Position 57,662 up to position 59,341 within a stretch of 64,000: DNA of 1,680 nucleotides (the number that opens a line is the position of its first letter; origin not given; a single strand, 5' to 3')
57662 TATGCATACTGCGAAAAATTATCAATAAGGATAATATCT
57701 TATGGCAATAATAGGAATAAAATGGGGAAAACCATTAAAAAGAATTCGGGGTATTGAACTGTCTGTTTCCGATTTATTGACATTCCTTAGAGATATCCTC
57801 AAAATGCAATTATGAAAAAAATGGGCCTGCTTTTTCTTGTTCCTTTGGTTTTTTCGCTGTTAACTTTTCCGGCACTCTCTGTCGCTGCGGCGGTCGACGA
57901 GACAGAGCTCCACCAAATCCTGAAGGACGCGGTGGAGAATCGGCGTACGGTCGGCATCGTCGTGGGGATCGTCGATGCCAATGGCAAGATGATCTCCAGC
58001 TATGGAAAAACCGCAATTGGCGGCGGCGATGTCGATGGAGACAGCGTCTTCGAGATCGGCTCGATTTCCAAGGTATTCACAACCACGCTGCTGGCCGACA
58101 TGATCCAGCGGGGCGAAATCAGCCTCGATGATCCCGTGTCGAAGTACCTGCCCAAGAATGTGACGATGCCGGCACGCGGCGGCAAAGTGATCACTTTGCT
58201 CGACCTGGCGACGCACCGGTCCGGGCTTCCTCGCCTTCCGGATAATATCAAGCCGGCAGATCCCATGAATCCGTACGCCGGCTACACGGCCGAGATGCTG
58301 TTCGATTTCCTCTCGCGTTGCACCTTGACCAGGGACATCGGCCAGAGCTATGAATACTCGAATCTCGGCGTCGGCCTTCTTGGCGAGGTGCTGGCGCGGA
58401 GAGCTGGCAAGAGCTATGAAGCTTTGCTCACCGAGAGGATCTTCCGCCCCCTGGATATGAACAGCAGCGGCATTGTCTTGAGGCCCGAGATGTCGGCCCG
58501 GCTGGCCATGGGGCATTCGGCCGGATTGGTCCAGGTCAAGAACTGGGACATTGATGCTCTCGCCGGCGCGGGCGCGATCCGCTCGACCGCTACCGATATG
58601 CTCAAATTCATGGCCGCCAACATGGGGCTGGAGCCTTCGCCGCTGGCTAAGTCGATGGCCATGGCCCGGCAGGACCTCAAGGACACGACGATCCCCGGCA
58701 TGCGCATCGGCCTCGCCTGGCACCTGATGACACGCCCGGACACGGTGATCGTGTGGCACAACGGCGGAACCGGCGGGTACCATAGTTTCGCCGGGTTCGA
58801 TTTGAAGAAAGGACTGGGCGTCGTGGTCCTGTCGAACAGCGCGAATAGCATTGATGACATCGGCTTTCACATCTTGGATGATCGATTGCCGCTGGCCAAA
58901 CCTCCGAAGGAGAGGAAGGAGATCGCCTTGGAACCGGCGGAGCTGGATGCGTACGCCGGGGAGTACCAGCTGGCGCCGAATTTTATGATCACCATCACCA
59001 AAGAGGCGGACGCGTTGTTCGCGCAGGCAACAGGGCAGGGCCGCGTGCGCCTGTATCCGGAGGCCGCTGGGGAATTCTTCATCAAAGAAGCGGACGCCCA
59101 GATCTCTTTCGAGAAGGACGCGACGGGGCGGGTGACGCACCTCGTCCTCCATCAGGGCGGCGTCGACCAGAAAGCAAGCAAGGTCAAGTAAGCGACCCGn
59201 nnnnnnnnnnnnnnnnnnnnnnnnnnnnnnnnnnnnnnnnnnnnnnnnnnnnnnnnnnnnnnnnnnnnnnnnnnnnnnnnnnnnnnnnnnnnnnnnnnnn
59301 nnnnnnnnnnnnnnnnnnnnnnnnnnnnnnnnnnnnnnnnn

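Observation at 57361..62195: Mosaic, probably horizontally acquired island: AT-rich spacer, class-C beta-lactamase-family hydrolase, tRNA-Leu remnant, low-GC Ig-like gene, IS element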

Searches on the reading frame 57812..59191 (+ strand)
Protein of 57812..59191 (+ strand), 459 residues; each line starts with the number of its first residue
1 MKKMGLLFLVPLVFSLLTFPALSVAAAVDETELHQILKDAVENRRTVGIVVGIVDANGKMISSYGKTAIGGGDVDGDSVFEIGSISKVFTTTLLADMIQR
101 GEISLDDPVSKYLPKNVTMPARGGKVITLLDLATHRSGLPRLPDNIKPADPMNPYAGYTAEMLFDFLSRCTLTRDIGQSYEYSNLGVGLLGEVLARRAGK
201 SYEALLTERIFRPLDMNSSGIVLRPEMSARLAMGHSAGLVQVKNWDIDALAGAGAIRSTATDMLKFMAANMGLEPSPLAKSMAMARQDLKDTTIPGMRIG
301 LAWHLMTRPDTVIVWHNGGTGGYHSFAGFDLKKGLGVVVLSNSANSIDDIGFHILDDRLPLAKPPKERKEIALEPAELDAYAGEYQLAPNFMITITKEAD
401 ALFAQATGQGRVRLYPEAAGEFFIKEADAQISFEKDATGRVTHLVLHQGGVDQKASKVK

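Call 8: search_protein_families(library=pfam, proteins=[window:57812-59191:+], max_evalue=0.01)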
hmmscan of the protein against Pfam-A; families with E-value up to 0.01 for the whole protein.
window:57812-59191:+ (459 aa): 3 families
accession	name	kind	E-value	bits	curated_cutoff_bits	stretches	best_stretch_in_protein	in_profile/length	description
PF00144.29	Beta-lactamase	-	7.8e-69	232.8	27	1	35-347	3-314/329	Beta-lactamase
PF11954.13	DUF3471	-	6.3e-14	52.7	29.3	1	368-447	2-89/103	Domain of unknown function (DUF3471)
PF13354.11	Beta-lactamase2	-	0.0066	16.2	22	0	73-110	14-51/214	Beta-lactamase enzyme family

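Call 9: search_protein_families(library=ncbifam, proteins=[window:57812-59191:+], max_evalue=0.01)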
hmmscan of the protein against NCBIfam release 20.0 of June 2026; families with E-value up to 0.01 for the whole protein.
window:57812-59191:+ (459 aa): 47 families (the best 25 are shown)
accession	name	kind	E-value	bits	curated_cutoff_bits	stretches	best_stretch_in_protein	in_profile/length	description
NF007943.0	PRK10662.1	equivalog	2.2e-52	178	266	1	36-341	40-354/380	D-alanyl-D-alanine-carboxypeptidase/endopeptidase AmpH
NF033085.1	bla_class_C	equivalog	1.4e-40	139.2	415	1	33-309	8-273/356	class C beta-lactamase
NF012173.1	CMY2-MIR-ACT-EC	exception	1.2e-31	109.8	680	1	16-309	11-297/380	CMY2/MIR/ACT/EC family class C beta-lactamase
NF000385.4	blaACT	exception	1e-29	103.7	810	1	16-309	11-297/380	ACT family cephalosporin-hydrolyzing class C beta-lactamase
NF045671.1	blaPNC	exception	1.2e-28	100.1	750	1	39-273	55-278/401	PNC family class C beta-lactamase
NF000187.3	BlaMIR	exception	4.1e-27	95.3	882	1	20-309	15-297/381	MIR family cephalosporin-hydrolyzing class C beta-lactamase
NF041666.1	ampC_Ecan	exception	6.5e-27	94.4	860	1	16-309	11-297/381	CMY2-MIR-ACT-EC family cephalosporin-hydrolyzing class C beta-lactamase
NF040478.1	blaLAQ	exception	8e-27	94.1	850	1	33-309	31-296/380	LAQ family class C beta-lactamase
NF000419.2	blaCMH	exception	1.8e-26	93.2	875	1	25-309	20-297/381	CMH family class C beta-lactamase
NF000185.2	BlaEC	exception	2.1e-26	92.8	850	1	32-307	27-291/377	BlaEC family class C beta-lactamase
NF050810.1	blaCHC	exception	3.2e-26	92.1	780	1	21-300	20-281/387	CHC family extended-spectrum class C beta-lactamase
NF000191.1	CMY2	exception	9.8e-26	90.4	800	1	24-309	19-297/381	CMY-2 family class C beta-lactamase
NF012102.1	blaDHA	exception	1.2e-25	90.4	800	1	13-314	10-301/379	DHA family class C beta-lactamase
NF038366.1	blaSFDC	exception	3e-25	89.1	840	1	43-309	42-297/382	SFDC family class C beta-lactamase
NF041662.1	ampC_Kaer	exception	4.2e-25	88.3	825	1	10-309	10-297/381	AmpC-Kaer family extended-spectrum class C beta-lactamase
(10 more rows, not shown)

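Call 15: find_encoding_contigs(protein=window:57812-59191:+, flank=10000, max_places=8)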
Protein window:57812-59191:+ (459 aa): 1 contig read that carries it; 1 place shown.
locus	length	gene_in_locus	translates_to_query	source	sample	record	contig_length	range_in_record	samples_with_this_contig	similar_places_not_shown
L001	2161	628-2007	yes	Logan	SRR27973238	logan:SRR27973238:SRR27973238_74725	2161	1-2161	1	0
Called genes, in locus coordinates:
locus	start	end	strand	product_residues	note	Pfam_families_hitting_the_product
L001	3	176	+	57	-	?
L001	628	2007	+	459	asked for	PF00144:Beta-lactamase, PF11954:DUF3471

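Call 54: find_homologous_proteins(query=window:57812-59191:+, max_evalue=1e-30)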
Query window:57812-59191:+ (459 aa): 7996 proteins with E <= 1e-30 among 8000 candidates; the best 120 are listed.
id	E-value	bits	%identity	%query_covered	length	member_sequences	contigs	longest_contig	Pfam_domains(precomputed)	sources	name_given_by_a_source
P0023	2.0e-288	974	95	100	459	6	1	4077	PF11954.14,PF00144.30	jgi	-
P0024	1.0e-276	936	92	100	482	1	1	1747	PF11954.14,PF00144.30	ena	-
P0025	8.3e-247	837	82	95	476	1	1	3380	PF11954.14,PF00144.30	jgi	jgi:CubicO group peptidase (beta-lactamase class C family)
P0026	5.0e-220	749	54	95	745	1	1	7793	PF11954.14,PF00144.30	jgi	jgi:CubicO group peptidase (beta-lactamase class C family)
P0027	2.5e-217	740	53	99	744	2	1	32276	PF11954.14,PF00144.30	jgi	jgi:D-alanyl-D-alanine-carboxypeptidase/D-alanyl-D-alanine-endopeptidase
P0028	4.9e-217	739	73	98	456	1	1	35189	PF11954.14,PF00144.30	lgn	-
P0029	2.3e-210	717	72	98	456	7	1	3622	PF11954.14,PF00144.30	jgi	jgi:D-alanyl-D-alanine-carboxypeptidase/D-alanyl-D-alanine-endopeptidase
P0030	2.3e-209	714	72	98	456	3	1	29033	PF11954.14,PF00144.30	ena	-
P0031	3.6e-209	713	73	98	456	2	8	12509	PF11954.14,PF00144.30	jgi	jgi:D-alanyl-D-alanine-carboxypeptidase/D-alanyl-D-alanine-endopeptidase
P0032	7.8e-209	712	72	98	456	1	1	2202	PF11954.14,PF00144.30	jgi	jgi:D-alanyl-D-alanine-carboxypeptidase/D-alanyl-D-alanine-endopeptidase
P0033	9.2e-209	712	72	98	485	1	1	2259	PF11954.14,PF00144.30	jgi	jgi:D-alanyl-D-alanine-carboxypeptidase/D-alanyl-D-alanine-endopeptidase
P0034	1.6e-207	708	72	98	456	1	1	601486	PF11954.14,PF00144.30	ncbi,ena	-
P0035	3.7e-207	707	72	98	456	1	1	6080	PF11954.14,PF00144.30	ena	-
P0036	8.7e-207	705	55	98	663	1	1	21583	PF11954.14,PF00144.30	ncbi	-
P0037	7.7e-206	702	72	98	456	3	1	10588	PF11954.14,PF00144.30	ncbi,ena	-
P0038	1.2e-205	702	54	98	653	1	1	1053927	PF11954.14,PF00144.30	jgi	jgi:CubicO group peptidase (beta-lactamase class C family)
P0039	1.4e-205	701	71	98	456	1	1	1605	PF11954.14,PF00144.30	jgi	jgi:CubicO group peptidase (beta-lactamase class C family)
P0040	1.5e-205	701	71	98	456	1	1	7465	PF11954.14,PF00144.30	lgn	-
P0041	2.4e-205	701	72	98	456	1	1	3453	PF11954.14,PF00144.30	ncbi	ncbi:MAG TPA: serine hydrolase [Acidobacteriota bacterium]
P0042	5.3e-204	696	72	95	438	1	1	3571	PF11954.14,PF00144.30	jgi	jgi:D-alanyl-D-alanine-carboxypeptidase/D-alanyl-D-alanine-endopeptidase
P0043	6.6e-204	696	70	95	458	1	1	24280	PF11954.14,PF00144.30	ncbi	-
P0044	7.1e-204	696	72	98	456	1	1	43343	PF11954.14,PF00144.30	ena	-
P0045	1.9e-203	694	54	93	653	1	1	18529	PF11954.14,PF00144.30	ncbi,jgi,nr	ncbi:MAG: hypothetical protein QOE82_917 [Thermoanaerobaculia bacterium]|jgi:CubicO group peptidase 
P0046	2.5e-203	694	54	93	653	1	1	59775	PF11954.14,PF00144.30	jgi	jgi:CubicO group peptidase (beta-lactamase class C family)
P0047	2.9e-202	690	70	100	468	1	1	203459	PF11954.14,PF00144.30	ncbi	-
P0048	3.7e-202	690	70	98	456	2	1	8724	PF11954.14,PF00144.30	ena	-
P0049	4.1e-202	690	53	98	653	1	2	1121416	PF11954.14,PF00144.30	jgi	jgi:CubicO group peptidase (beta-lactamase class C family)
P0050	5.9e-202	689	69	98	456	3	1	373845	PF11954.14,PF00144.30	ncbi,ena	-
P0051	1.6e-201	688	70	98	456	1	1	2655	PF11954.14,PF00144.30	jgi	-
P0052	2.2e-201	688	69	98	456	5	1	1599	PF11954.14,PF00144.30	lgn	-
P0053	1.7e-200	685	70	97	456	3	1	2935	PF11954.14,PF00144.30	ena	-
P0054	4.1e-200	683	70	98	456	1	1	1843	PF11954.14,PF00144.30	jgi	jgi:D-alanyl-D-alanine-carboxypeptidase/D-alanyl-D-alanine-endopeptidase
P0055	3.5e-199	680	69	98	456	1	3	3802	PF11954.14,PF00144.30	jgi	-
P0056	3.5e-198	677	69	99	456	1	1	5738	PF11954.14,PF00144.30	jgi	jgi:serine-type D-Ala-D-Ala carboxypeptidase/endopeptidase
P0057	2.4e-197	674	52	97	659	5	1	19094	PF11954.14,PF00144.30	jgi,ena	-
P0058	1.4e-196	672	53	98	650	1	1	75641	PF11954.14,PF00144.30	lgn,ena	-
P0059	1.5e-196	672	53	98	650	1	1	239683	PF11954.14,PF00144.30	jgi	-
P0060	2.1e-196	671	52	99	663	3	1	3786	PF11954.14,PF00144.30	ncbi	-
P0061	2.1e-196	671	68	98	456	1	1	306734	PF11954.14,PF00144.30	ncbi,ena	-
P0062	6.6e-196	670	66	98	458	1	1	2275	PF11954.14,PF00144.30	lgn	-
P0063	1.9e-195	668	68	98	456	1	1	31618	PF11954.14,PF00144.30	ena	-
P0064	2.5e-195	668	67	96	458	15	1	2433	PF11954.14,PF00144.30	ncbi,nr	ncbi:MAG: serine hydrolase [Candidatus Aminicenantes bacterium]|nr:serine hydrolase [Candidatus Amin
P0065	3.7e-195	667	68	98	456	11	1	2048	PF11954.14,PF00144.30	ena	-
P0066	4.0e-195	667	68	96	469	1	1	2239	PF11954.14,PF00144.30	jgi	jgi:CubicO group peptidase (beta-lactamase class C family)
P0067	5.3e-195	667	66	99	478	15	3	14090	PF11954.14,PF00144.30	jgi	jgi:D-alanyl-D-alanine-carboxypeptidase/D-alanyl-D-alanine-endopeptidase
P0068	6.2e-195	666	67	97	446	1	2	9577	PF11954.14,PF00144.30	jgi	jgi:CubicO group peptidase (beta-lactamase class C family)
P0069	8.2e-194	663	67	98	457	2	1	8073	PF11954.14,PF00144.30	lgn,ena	-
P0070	8.9e-194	663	68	95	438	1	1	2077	PF11954.14,PF00144.30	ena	-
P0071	6.9e-191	653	74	85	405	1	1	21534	PF11954.14,PF00144.30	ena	-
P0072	3.4e-190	651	52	95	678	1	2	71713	PF11954.14,PF00144.30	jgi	-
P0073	1.4e-189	649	53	95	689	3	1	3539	PF11954.14,PF00144.30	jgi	jgi:serine-type D-Ala-D-Ala carboxypeptidase/endopeptidase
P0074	4.0e-188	644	52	96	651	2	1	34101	PF11954.14,PF00144.30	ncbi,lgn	-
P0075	1.7e-187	642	56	94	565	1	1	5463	PF11954.14,PF00144.30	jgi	jgi:CubicO group peptidase (beta-lactamase class C family)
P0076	2.7e-186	638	55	94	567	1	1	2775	PF11954.14,PF00144.30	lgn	-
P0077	6.4e-186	637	56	94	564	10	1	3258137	PF11954.14,PF00144.30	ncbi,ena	-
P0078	1.0e-185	636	55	94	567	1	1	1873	PF11954.14,PF00144.30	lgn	-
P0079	4.9e-185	634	55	94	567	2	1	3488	PF11954.14,PF00144.30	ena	-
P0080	5.5e-185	634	56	94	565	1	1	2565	PF11954.14,PF00144.30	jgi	jgi:serine-type D-Ala-D-Ala carboxypeptidase/endopeptidase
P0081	3.1e-184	631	55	94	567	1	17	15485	PF11954.14,PF00144.30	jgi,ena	jgi:CubicO group peptidase (beta-lactamase class C family)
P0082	4.2e-184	631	55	94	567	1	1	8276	PF11954.14,PF00144.30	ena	-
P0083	8.5e-184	630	65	98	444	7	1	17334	PF11954.14,PF00144.30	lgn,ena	-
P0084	8.7e-184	630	55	94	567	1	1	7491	PF11954.14,PF00144.30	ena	-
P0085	1.6e-183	629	65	95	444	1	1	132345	PF11954.14,PF00144.30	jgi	-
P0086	2.7e-183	628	75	83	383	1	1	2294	PF11954.14,PF00144.30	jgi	jgi:CubicO group peptidase (beta-lactamase class C family)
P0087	4.3e-183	627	55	94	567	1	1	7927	PF11954.14,PF00144.30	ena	-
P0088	7.0e-183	627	53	96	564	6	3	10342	PF11954.14,PF00144.30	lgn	-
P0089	1.2e-182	626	57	87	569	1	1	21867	PF11954.14,PF00144.30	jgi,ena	-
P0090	1.4e-182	626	55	94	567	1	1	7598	PF11954.14,PF00144.30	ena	-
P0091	1.7e-182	625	55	94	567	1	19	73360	PF11954.14,PF00144.30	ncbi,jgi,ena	ncbi:MAG: serine hydrolase [Terriglobia bacterium]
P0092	2.3e-182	625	54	98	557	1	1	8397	PF11954.14,PF00144.30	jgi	jgi:D-alanyl-D-alanine-carboxypeptidase/D-alanyl-D-alanine-endopeptidase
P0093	2.4e-182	625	53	99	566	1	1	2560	PF11954.14,PF00144.30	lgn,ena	-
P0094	6.9e-182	623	53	97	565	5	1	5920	PF11954.14,PF00144.30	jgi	jgi:serine-type D-Ala-D-Ala carboxypeptidase/endopeptidase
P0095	4.3e-181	621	55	94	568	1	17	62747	PF11954.14,PF00144.30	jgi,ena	jgi:CubicO group peptidase (beta-lactamase class C family)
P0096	7.2e-181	620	52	99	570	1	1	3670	PF11954.14,PF00144.30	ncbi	-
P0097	8.1e-181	620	56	93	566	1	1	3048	PF11954.14,PF00144.30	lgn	-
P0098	9.0e-181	620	56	95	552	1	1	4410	PF11954.14,PF00144.30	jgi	jgi:D-alanyl-D-alanine-carboxypeptidase/D-alanyl-D-alanine-endopeptidase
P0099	1.3e-180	619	51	100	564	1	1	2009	PF11954.14,PF00144.30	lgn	-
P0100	1.6e-180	619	55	96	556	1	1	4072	PF11954.14,PF00144.30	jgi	jgi:D-alanyl-D-alanine-carboxypeptidase/D-alanyl-D-alanine-endopeptidase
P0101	1.8e-180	619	55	97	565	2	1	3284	PF11954.14,PF00144.30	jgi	-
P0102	2.7e-180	618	55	94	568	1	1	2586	PF11954.14,PF00144.30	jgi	jgi:CubicO group peptidase (beta-lactamase class C family)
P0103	5.7e-180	617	52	98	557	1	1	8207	PF11954.14,PF00144.30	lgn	-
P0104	7.2e-180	617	53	99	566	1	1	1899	PF11954.14,PF00144.30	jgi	jgi:CubicO group peptidase (beta-lactamase class C family)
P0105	7.8e-180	617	53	99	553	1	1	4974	PF11954.14,PF00144.30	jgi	jgi:CubicO group peptidase (beta-lactamase class C family)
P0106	8.8e-180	616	54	94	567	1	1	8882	PF11954.14,PF00144.30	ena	-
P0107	8.9e-180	616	54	97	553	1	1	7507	PF11954.14,PF00144.30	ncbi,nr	ncbi:MAG: hypothetical protein QOF63_1691 [Thermoanaerobaculia bacterium]|nr:hypothetical protein [T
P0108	1.0e-179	616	53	100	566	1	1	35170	PF11954.14,PF00144.30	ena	-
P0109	1.2e-179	616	51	100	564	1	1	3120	PF11954.14,PF00144.30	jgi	jgi:D-alanyl-D-alanine-carboxypeptidase/D-alanyl-D-alanine-endopeptidase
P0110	2.2e-179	615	54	94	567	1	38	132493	PF11954.14,PF00144.30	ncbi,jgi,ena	ncbi:MAG: serine hydrolase [Terriglobia bacterium]|jgi:CubicO group peptidase (beta-lactamase class 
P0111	2.2e-179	615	54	94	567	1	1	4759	PF11954.14,PF00144.30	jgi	-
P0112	2.4e-179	615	52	97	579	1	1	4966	PF11954.14,PF00144.30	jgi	jgi:serine-type D-Ala-D-Ala carboxypeptidase/endopeptidase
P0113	2.6e-179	615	54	98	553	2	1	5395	PF11954.14,PF00144.30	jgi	-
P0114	3.1e-179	615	53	94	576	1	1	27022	PF11954.14,PF00144.30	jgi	jgi:serine-type D-Ala-D-Ala carboxypeptidase/endopeptidase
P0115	3.1e-179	615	53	97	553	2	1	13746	PF11954.14,PF00144.30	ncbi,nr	ncbi:MAG: hypothetical protein QOI58_3637 [Thermoanaerobaculia bacterium]|nr:hypothetical protein [T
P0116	3.8e-179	614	53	99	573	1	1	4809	PF11954.14,PF00144.30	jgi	jgi:serine-type D-Ala-D-Ala carboxypeptidase/endopeptidase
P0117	4.5e-179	614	54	93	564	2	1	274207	PF11954.14,PF00144.30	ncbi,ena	-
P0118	8.2e-179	613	54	94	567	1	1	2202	PF11954.14,PF00144.30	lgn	-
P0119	8.3e-179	613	55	88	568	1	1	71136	PF11954.14,PF00144.30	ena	-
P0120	9.5e-179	613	54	94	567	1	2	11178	PF11954.14,PF00144.30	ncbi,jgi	jgi:D-alanyl-D-alanine-carboxypeptidase/D-alanyl-D-alanine-endopeptidase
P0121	1.1e-178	613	56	95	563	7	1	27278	PF11954.14,PF00144.30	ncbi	-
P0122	1.7e-178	612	52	98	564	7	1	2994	PF11954.14,PF00144.30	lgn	-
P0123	1.9e-178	612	55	94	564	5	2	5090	PF11954.14,PF00144.30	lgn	-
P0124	2.6e-178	612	53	95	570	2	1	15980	PF11954.14,PF00144.30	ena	-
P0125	4.4e-178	611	53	94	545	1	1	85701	PF11954.14,PF00144.30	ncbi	-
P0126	4.5e-178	611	56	88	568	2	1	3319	PF11954.14,PF00144.30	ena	-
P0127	8.1e-178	610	55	98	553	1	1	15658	PF11954.14,PF00144.30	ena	-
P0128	8.5e-178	610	55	94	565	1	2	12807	PF11954.14,PF00144.30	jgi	-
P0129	1.2e-177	609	54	94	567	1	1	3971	PF11954.14,PF00144.30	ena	-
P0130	1.4e-177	609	54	98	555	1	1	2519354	PF11954.14,PF00144.30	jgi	jgi:serine-type D-Ala-D-Ala carboxypeptidase/endopeptidase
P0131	3.6e-177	608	53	94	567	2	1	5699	PF11954.14,PF00144.30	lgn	-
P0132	4.1e-177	608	56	91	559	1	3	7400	PF11954.14,PF00144.30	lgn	-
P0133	6.8e-177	607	52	98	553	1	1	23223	PF11954.14,PF00144.30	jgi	jgi:D-alanyl-D-alanine-carboxypeptidase/D-alanyl-D-alanine-endopeptidase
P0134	9.4e-177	606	55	94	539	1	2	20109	PF11954.14,PF00144.30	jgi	jgi:serine-type D-Ala-D-Ala carboxypeptidase/endopeptidase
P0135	1.0e-176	606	53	95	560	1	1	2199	PF11954.14,PF00144.30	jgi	jgi:CubicO group peptidase (beta-lactamase class C family)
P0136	1.4e-176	606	74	82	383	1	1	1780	PF00144.30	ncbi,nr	ncbi:MAG: beta-lactamase family protein, partial [Candidatus Aminicenantes bacterium]|nr:beta-lactam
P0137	2.1e-176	605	63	98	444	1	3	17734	PF11954.14,PF00144.30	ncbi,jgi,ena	ncbi:MAG TPA: serine hydrolase [Acidobacteriota bacterium]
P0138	2.4e-176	605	54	94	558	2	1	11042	PF11954.14,PF00144.30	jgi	jgi:CubicO group peptidase (beta-lactamase class C family)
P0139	5.6e-176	604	53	94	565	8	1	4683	PF11954.14,PF00144.30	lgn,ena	-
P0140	7.5e-176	603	55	93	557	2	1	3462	PF11954.14,PF00144.30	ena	-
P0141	8.0e-176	603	52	100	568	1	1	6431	PF11954.14,PF00144.30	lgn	-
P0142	9.4e-176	603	52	98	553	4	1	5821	PF11954.14,PF00144.30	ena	-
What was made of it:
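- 57812..59191 (+): Intact gene for a secreted serine hydrolase of 459 aa (PF00144 plus C-terminal DUF3471), with SISK84-87, YSN182-184 and HNG316-318. Homologs of 456 aa at 66-74% identity are named Aminicenantes or Acidobacteriota (call 54).
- The hydrolase family is common in Aminicenantes and Acidobacteriota (call 54).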

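Call 55: find_encoding_contigs(protein=P0023, flank=10000, max_places=4)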
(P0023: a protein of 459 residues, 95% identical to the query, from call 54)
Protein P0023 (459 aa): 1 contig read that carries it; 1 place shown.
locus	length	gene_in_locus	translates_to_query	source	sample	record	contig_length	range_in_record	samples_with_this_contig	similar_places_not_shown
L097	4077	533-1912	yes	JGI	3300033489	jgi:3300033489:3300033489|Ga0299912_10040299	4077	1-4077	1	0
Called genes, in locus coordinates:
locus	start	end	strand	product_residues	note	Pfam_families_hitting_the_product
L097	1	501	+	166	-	?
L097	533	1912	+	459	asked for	PF00144:Beta-lactamase, PF11954:DUF3471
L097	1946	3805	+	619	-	-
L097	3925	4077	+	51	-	?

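Call 56: find_encoding_contigs(protein=P0034, flank=10000, max_places=3)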
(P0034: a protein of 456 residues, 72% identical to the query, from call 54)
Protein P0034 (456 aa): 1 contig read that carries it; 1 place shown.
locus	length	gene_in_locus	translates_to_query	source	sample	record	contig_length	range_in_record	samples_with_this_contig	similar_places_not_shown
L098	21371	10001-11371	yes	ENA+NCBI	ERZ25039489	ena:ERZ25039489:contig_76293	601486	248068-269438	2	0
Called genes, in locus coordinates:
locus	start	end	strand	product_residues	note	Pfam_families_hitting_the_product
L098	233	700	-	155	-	PF07719:TPR_2 (faint)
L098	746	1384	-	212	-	PF00756:Esterase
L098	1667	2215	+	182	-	-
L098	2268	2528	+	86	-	PF00196:GerE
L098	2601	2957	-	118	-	PF06942:GlpM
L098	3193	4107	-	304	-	PF00144:Beta-lactamase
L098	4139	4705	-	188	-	PF00144:Beta-lactamase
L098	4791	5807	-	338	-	PF08240:ADH_N, PF00107:ADH_zinc_N, PF13602:ADH_zinc_N_2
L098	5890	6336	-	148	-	-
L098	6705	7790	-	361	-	PF00144:Beta-lactamase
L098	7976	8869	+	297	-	PF13534:Fer4_17 (faint), PF12797:Fer4_2 (faint), PF12837:Fer4_6 (faint), PF00037:Fer4 (faint), PF12838:Fer4_7 (weak), PF13187:Fer4_9, PF13237:Fer4_10 (weak), PF13484:Fer4_16 (faint)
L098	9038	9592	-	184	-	-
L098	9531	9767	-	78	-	-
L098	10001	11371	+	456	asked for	PF00144:Beta-lactamase, PF11954:DUF3471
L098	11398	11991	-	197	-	PF01872:RibD_C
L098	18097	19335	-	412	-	PF00144:Beta-lactamase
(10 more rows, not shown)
